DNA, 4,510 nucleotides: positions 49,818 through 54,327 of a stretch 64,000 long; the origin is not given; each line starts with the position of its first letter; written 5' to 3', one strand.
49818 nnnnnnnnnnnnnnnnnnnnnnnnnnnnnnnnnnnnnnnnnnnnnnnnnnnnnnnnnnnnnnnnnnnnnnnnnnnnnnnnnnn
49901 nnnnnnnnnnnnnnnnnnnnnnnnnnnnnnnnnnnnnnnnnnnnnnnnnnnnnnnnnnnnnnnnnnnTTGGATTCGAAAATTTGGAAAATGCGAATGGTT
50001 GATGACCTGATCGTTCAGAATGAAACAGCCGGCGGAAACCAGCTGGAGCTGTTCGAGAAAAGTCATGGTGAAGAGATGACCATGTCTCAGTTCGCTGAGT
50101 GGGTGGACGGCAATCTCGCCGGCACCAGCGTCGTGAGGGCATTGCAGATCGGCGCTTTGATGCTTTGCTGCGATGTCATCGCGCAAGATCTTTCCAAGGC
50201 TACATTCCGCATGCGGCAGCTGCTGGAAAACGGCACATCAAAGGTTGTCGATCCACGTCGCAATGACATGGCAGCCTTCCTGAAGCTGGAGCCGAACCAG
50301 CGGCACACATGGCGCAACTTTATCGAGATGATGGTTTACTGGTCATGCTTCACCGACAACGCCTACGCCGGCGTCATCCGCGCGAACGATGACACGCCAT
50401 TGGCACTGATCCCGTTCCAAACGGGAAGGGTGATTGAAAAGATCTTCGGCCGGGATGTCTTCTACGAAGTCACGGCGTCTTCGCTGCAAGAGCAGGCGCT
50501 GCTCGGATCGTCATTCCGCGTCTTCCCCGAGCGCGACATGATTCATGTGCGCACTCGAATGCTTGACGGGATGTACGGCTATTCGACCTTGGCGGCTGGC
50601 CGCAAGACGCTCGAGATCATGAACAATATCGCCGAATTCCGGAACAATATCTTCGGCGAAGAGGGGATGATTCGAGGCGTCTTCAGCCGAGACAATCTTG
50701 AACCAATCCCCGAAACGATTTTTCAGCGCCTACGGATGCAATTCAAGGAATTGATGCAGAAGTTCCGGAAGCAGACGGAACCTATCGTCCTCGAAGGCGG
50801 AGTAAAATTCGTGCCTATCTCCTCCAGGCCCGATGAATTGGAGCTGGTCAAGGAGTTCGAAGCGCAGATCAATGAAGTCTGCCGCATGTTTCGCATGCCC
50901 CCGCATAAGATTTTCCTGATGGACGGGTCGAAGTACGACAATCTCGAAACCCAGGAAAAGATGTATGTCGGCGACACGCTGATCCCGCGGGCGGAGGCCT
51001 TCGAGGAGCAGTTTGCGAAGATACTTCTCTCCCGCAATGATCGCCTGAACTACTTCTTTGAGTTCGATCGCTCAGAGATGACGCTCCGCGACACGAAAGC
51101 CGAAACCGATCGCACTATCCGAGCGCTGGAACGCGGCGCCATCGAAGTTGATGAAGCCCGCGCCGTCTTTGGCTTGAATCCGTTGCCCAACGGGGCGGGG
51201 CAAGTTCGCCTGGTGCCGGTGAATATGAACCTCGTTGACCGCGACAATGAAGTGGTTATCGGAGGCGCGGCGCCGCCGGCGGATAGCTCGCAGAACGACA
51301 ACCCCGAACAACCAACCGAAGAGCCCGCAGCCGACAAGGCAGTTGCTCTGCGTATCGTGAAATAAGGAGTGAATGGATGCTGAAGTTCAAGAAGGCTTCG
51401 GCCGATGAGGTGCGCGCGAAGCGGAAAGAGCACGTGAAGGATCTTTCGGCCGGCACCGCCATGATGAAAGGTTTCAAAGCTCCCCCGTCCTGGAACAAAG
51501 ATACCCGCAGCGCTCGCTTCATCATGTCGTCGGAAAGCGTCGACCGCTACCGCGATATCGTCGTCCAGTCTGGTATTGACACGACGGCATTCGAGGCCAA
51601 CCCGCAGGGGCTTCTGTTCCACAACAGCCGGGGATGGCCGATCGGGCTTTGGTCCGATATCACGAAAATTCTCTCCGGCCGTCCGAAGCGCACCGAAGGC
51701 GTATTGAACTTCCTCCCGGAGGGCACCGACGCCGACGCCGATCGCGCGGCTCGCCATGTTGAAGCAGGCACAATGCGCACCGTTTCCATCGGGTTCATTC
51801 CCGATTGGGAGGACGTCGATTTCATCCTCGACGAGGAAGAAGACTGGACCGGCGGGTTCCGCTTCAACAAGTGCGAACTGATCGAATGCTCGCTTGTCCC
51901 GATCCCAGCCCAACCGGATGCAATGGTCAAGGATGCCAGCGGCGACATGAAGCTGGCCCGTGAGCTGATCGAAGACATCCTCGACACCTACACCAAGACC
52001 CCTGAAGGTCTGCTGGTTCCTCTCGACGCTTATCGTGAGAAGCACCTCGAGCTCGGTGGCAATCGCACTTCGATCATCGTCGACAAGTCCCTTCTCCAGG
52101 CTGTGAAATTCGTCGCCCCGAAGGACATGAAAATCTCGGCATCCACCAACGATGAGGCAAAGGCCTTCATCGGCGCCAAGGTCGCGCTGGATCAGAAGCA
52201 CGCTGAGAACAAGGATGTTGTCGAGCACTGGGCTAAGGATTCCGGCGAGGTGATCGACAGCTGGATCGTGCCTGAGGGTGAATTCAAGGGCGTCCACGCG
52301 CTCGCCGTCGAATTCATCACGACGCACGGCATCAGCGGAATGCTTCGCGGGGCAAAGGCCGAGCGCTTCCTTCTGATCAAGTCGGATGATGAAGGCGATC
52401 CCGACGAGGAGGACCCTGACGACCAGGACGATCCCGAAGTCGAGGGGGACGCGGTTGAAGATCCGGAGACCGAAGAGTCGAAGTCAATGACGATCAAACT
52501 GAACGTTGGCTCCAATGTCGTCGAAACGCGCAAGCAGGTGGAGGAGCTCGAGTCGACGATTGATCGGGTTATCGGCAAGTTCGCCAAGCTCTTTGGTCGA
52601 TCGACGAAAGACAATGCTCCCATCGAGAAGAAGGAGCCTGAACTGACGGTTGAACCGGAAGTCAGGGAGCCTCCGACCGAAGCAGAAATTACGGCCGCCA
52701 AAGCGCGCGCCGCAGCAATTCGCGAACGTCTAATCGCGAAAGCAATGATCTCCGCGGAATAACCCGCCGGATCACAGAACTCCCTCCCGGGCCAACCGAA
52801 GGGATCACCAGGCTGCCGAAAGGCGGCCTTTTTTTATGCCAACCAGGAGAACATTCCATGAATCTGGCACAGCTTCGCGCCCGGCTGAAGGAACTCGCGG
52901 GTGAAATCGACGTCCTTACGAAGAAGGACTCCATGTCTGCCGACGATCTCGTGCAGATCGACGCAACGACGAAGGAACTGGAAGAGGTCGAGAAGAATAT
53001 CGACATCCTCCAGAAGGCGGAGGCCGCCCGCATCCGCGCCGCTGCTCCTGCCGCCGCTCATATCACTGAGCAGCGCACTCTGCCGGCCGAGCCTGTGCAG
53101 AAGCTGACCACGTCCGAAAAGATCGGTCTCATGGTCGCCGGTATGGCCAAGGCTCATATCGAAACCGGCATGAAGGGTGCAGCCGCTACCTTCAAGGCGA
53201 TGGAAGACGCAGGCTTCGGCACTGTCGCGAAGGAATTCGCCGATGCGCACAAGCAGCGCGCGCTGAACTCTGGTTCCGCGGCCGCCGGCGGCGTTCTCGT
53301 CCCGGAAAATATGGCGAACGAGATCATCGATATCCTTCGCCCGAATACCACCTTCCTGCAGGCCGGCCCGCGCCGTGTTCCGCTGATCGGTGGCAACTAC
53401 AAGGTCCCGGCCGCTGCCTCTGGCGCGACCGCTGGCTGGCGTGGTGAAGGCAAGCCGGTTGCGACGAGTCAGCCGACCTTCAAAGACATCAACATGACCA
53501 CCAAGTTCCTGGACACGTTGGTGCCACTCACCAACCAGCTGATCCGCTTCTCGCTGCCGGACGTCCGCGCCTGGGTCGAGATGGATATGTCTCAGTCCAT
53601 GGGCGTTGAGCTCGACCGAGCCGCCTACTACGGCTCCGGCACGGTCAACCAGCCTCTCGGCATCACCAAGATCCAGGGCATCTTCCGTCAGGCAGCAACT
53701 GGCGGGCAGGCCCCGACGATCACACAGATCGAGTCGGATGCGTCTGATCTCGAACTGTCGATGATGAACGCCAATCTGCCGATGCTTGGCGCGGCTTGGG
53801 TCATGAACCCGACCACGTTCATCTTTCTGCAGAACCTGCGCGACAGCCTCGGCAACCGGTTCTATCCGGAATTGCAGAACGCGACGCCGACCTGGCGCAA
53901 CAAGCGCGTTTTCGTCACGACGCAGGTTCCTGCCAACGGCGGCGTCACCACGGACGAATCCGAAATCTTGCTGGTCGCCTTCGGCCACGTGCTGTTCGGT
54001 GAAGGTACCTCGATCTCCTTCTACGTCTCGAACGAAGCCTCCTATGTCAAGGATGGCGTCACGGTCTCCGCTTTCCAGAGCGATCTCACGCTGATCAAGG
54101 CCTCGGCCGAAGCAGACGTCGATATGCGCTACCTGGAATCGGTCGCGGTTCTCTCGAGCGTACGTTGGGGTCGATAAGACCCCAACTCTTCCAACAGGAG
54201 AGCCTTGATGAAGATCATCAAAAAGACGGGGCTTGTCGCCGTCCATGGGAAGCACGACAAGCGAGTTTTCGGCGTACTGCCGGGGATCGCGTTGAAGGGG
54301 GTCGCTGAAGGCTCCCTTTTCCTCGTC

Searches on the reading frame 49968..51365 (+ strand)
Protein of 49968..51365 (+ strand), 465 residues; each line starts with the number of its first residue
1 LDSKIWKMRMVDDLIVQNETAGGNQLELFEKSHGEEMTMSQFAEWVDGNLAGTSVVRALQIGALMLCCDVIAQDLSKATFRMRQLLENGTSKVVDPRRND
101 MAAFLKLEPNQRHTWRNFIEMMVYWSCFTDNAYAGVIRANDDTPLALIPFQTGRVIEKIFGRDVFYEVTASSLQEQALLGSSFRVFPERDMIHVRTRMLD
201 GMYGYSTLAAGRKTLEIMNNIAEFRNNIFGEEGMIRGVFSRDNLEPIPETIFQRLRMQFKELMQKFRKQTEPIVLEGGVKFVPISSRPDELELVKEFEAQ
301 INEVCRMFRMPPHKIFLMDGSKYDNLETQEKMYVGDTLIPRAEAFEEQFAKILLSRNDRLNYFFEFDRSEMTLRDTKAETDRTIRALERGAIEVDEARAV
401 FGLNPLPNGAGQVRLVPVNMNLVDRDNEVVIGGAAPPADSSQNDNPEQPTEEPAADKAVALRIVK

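Call 15: search_protein_families(library=phrogs, proteins=[window:49968-51365:+], max_evalue=0.001)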
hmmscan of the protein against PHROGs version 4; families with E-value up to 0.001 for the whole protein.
window:49968-51365:+ (465 aa): 5 families
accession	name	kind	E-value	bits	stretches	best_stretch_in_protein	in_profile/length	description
phrog_12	-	head and packaging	3.5e-69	235.5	1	5-448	45-462/646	portal protein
phrog_2662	-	head and packaging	2.4e-45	156.4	1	59-450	65-455/717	portal protein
phrog_5929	-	head and packaging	1.7e-29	103.8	1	251-427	31-206/228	portal protein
phrog_11323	-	unknown function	1.9e-08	35.4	1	318-428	5-114/130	-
phrog_2271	-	head and packaging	3.8e-08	32.5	1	45-407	38-387/859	portal protein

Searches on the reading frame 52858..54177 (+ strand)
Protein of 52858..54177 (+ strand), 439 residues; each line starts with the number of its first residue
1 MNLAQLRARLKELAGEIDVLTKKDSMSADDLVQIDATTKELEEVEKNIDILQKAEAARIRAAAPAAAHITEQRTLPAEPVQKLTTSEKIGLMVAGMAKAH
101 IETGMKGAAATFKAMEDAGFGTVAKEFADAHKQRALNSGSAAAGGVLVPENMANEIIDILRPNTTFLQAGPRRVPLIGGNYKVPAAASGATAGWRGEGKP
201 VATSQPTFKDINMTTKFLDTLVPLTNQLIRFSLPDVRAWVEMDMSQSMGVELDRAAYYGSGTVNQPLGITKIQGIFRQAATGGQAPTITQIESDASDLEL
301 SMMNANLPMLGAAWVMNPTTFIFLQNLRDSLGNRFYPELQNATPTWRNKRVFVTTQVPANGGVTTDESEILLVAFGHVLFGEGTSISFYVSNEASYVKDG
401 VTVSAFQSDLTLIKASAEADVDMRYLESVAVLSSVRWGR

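Call 15: search_protein_families(library=phrogs, proteins=[window:52858-54177:+], max_evalue=0.001)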
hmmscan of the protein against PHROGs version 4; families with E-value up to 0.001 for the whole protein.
window:52858-54177:+ (439 aa): 4 families
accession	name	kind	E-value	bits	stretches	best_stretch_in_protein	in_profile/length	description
phrog_10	-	head and packaging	1.5e-50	174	1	1-432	263-633/752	major head protein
phrog_617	-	head and packaging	1.2e-49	170.8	1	5-437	208-626/626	major head protein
phrog_212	-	head and packaging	7.6e-05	23.2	1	149-385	17-251/301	major head protein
phrog_6538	-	unknown function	0.00086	20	1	294-438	41-188/193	-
